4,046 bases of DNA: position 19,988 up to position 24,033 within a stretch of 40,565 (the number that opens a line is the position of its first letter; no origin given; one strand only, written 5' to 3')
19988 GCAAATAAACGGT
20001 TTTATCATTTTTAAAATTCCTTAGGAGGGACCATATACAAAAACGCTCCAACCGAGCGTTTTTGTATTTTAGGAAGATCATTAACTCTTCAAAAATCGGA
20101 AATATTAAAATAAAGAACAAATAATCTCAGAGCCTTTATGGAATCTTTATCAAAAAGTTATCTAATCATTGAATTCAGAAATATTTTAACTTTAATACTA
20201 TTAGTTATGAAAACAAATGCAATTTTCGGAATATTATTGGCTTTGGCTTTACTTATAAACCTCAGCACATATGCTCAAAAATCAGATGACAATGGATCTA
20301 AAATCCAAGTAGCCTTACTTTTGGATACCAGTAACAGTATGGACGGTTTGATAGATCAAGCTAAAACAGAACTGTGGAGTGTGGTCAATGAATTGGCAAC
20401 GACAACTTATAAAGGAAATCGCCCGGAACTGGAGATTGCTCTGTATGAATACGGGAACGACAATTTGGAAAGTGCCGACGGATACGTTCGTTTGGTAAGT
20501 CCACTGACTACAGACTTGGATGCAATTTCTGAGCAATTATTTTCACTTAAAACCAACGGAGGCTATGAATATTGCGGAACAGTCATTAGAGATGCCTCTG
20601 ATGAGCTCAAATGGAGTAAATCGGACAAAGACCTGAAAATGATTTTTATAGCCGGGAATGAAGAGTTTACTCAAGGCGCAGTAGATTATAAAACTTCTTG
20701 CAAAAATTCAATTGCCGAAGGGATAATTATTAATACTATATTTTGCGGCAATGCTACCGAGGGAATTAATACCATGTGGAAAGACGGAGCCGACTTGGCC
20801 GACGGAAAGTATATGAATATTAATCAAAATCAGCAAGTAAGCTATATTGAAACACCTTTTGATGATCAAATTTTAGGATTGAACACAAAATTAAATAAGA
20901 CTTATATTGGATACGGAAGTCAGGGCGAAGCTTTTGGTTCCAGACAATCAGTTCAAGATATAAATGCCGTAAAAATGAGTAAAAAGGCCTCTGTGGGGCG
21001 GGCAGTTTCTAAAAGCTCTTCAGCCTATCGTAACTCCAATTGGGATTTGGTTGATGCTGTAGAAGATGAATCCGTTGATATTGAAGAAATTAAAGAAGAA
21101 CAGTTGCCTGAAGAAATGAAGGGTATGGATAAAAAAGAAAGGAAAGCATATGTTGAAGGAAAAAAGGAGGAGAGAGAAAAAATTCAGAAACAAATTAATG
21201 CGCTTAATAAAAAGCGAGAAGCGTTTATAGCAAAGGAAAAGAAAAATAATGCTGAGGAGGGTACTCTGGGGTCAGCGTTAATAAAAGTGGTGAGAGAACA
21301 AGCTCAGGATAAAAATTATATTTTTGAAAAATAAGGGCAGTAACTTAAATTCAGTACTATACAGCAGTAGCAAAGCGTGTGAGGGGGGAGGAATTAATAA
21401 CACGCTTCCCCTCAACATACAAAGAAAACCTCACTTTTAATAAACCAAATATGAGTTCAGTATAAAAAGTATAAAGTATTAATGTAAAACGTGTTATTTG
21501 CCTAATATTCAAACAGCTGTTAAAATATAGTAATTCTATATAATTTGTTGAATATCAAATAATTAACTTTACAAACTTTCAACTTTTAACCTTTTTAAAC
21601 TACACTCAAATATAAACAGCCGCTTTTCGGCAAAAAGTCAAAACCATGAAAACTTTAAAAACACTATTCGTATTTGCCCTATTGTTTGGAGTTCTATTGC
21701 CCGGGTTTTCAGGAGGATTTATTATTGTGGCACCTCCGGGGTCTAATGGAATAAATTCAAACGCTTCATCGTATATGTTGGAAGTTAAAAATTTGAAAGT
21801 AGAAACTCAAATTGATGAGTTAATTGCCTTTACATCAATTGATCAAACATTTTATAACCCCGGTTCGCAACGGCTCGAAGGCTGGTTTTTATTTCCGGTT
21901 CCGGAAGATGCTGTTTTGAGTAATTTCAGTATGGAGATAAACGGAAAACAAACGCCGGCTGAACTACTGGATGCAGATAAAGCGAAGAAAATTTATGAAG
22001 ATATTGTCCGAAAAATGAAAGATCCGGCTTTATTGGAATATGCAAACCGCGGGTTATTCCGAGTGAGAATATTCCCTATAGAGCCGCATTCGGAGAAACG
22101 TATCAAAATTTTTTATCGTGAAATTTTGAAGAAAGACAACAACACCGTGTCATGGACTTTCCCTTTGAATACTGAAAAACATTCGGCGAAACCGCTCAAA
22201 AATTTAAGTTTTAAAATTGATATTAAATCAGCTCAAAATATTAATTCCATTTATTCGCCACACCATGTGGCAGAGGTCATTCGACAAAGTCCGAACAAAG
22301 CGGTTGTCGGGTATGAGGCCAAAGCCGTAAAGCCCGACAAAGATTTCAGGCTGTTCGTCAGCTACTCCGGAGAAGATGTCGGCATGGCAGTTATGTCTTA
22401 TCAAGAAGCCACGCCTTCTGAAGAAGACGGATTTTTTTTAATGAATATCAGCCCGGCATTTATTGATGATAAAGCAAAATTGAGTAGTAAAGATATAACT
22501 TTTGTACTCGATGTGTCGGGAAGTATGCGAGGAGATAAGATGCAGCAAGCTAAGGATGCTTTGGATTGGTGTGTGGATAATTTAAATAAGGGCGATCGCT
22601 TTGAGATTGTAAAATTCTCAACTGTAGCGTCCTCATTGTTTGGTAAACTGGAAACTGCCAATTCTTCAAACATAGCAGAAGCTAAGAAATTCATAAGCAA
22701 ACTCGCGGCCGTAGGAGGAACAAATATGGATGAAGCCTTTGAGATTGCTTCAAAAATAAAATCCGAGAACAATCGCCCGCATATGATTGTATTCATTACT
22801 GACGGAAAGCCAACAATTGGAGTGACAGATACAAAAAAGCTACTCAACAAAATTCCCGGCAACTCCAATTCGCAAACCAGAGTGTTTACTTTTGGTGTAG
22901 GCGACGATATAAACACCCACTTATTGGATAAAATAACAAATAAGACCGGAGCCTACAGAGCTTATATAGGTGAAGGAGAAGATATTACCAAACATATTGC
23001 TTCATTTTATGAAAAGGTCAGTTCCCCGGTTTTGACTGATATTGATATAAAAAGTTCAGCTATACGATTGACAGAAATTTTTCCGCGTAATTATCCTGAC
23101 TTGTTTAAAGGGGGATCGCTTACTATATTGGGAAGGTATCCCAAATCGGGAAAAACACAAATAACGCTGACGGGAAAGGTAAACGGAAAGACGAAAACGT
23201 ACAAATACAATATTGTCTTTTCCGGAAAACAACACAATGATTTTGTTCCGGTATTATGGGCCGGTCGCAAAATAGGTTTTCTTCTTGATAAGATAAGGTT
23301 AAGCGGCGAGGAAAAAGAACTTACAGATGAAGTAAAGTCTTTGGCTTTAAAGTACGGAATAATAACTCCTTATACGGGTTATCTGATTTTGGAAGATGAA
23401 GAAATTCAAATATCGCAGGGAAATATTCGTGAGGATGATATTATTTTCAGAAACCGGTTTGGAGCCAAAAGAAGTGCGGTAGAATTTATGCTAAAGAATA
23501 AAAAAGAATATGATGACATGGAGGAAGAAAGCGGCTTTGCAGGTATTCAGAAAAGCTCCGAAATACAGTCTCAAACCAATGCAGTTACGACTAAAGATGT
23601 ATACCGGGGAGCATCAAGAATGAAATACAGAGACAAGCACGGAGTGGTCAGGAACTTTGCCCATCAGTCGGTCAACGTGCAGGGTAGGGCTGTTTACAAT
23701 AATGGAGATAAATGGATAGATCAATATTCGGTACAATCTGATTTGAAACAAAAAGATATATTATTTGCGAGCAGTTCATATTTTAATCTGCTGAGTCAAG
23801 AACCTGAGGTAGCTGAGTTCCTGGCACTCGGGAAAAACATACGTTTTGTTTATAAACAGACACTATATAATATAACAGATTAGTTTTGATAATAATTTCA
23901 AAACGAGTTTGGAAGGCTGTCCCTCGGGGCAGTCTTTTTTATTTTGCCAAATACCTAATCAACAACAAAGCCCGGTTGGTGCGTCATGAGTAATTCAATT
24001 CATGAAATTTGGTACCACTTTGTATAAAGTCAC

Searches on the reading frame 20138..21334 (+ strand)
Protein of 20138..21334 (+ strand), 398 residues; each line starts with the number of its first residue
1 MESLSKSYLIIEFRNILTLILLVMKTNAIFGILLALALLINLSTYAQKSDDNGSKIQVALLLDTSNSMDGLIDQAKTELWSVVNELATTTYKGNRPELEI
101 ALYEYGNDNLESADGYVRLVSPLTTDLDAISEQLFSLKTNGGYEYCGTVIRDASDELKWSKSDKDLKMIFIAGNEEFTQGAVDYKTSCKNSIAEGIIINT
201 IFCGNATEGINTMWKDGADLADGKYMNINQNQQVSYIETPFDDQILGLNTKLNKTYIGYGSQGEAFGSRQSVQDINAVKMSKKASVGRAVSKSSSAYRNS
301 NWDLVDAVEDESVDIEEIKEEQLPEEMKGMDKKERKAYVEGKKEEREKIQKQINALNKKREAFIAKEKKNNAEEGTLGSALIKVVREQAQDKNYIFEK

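Call 10: search_protein_families(library=pfam, proteins=[window:20138-21334:+])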
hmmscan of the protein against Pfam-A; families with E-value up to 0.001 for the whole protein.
window:20138-21334:+ (398 aa): 2 families
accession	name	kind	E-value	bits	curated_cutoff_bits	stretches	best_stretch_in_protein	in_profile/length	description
PF13519.12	VWA_2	-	2.6e-05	25.2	27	1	58-161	1-93/107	von Willebrand factor type A domain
PF00092.34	VWA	-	5.4e-05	23.9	23.8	1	58-208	2-144/174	von Willebrand factor type A domain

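Call 15: find_encoding_contigs(protein=window:20138-21334:+, flank=10000, max_places=10)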
Protein window:20138-21334:+ (398 aa): 1 contig read that carries it; 1 place shown.
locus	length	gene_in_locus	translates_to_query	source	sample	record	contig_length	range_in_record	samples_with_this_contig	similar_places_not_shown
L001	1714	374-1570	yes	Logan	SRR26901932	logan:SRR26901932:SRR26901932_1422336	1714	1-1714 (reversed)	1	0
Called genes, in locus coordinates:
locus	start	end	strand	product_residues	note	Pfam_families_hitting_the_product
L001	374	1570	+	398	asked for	PF13519:VWA_2 (faint)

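Call 19: find_homologous_proteins(query=window:20138-21334:+)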
Query window:20138-21334:+ (398 aa): 7999 proteins with E <= 0.001 among 8000 candidates; the best 120 are listed.
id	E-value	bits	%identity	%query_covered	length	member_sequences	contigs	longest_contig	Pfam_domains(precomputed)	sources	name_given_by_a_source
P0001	3.7e-239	811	100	94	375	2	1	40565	PF13519.13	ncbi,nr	ncbi:MAG: VWA domain-containing protein [Bacteroidota bacterium]|nr:VWA domain-containing protein [B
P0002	1.1e-182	625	77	94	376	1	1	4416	PF00092.35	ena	-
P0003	1.1e-163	563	69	94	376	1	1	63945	-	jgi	jgi:hypothetical protein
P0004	1.1e-162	559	69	96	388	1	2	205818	PF00092.35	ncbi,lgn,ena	-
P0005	4.1e-161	554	68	96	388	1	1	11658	PF00092.35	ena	-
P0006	3.1e-160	551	68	94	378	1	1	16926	PF00092.35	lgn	-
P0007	2.1e-152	526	65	94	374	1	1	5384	PF00092.35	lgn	-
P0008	5.4e-144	498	62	94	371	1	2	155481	-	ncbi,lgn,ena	-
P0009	1.1e-142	494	60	94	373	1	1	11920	PF00092.35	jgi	jgi:hypothetical protein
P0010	2.5e-141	489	63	94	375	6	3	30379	-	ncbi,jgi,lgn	jgi:hypothetical protein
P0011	3.0e-140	486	62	95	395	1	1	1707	-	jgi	jgi:hypothetical protein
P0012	4.3e-139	482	61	92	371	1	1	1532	PF00092.35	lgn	-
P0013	2.2e-137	476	59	94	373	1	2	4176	PF00092.35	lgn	-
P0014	2.2e-137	476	61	92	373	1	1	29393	-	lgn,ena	-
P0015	6.5e-137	475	61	93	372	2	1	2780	-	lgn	-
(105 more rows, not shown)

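Call 20: find_encoding_contigs(protein=P0002, flank=5000, max_places=3)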
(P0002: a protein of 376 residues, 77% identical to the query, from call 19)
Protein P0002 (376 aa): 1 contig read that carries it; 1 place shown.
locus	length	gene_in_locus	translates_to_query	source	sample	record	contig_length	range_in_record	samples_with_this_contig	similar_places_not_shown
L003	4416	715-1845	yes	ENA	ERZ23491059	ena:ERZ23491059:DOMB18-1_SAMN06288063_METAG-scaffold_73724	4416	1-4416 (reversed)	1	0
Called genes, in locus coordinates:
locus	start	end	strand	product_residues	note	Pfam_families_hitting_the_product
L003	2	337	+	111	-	?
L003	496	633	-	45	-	-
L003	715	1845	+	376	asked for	PF00092:VWA (weak)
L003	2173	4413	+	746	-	PF13757:VIT_2 (weak), PF08487:VIT, PF00092:VWA, PF13519:VWA_2, PF13768:VWA_3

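Call 21: find_encoding_contigs(protein=P0003, flank=6000, max_places=3)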
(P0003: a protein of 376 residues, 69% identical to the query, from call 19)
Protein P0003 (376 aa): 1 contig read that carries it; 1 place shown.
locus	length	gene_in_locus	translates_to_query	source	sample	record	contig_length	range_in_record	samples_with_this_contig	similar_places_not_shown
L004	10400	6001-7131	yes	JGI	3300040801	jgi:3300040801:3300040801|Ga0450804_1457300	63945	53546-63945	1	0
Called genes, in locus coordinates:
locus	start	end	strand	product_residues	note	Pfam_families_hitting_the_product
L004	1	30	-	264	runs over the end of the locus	PF13472:Lipase_GDSL_2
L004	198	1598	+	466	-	PF02878:PGM_PMM_I, PF02879:PGM_PMM_II, PF02880:PGM_PMM_III, PF00408:PGM_PMM_IV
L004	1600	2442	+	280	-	PF08282:Hydrolase_3, PF05116:S6PP (weak)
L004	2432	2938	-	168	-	PF01928:CYTH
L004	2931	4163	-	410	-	PF16491:Peptidase_M48_N, PF01435:Peptidase_M48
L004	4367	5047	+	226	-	-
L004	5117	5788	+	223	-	PF14771:DUF4476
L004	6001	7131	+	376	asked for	-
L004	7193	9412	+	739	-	PF08487:VIT, PF13757:VIT_2 (faint), PF00092:VWA, PF13519:VWA_2, PF13768:VWA_3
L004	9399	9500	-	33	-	-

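Call 22: find_encoding_contigs(protein=P0004, flank=6000, max_places=3)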
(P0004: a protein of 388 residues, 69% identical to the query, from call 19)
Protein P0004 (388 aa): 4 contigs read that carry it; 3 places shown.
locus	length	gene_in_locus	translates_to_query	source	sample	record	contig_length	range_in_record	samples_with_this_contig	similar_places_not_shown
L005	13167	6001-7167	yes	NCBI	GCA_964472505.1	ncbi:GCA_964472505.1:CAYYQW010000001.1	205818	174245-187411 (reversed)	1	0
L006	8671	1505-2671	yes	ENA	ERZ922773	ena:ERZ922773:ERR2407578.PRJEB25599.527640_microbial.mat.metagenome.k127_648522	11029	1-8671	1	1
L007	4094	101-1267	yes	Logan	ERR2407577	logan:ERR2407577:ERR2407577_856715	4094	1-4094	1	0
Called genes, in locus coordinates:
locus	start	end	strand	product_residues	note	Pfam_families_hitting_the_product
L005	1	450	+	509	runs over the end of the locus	PF02878:PGM_PMM_I, PF02879:PGM_PMM_II, PF02880:PGM_PMM_III, PF00408:PGM_PMM_IV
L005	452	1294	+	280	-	PF05116:S6PP (faint), PF08282:Hydrolase_3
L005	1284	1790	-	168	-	PF01928:CYTH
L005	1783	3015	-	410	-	PF16491:Peptidase_M48_N, PF01435:Peptidase_M48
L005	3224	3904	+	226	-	-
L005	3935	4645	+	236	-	PF14771:DUF4476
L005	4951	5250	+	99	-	PF22600:MTPAP-like_central (weak), PF01909:NTP_transf_2, PF18765:Polbeta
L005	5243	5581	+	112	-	PF01934:HepT-like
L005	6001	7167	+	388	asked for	PF00092:VWA (weak)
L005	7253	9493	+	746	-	PF08487:VIT, PF00092:VWA, PF13519:VWA_2, PF13768:VWA_3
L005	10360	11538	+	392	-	PF00308:Bac_DnaA (faint), PF13173:AAA_14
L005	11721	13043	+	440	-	PF00875:DNA_photolyase, PF03441:FAD_binding_7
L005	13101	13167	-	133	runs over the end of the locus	PF07610:DUF1573, PF22544:HYDIN_VesB_CFA65-like_Ig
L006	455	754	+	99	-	PF22600:MTPAP-like_central (weak), PF01909:NTP_transf_2, PF18765:Polbeta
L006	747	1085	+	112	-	PF01934:HepT-like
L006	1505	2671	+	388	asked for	PF00092:VWA (weak)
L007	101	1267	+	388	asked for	PF00092:VWA (weak)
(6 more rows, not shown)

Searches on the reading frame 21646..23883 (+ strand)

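Call 10: search_protein_families(library=pfam, proteins=[window:21646-23883:+])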
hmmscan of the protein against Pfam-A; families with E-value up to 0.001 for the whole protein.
window:21646-23883:+ (745 aa): 5 families
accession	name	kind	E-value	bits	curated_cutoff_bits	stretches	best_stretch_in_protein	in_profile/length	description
PF08487.16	VIT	-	5e-28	97.9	26.5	1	48-157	2-111/111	Vault protein inter-alpha-trypsin domain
PF00092.34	VWA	-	1.1e-19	71.7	23.8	1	283-441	1-161/174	von Willebrand factor type A domain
PF13768.12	VWA_3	-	9e-19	68.5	27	1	283-432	2-147/155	von Willebrand factor type A domain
PF13519.12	VWA_2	-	1.1e-15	58.6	27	1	285-388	2-107/107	von Willebrand factor type A domain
PF13757.12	VIT_2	-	2.6e-07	30.8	23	1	37-101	4-68/78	Vault protein inter-alpha-trypsin domain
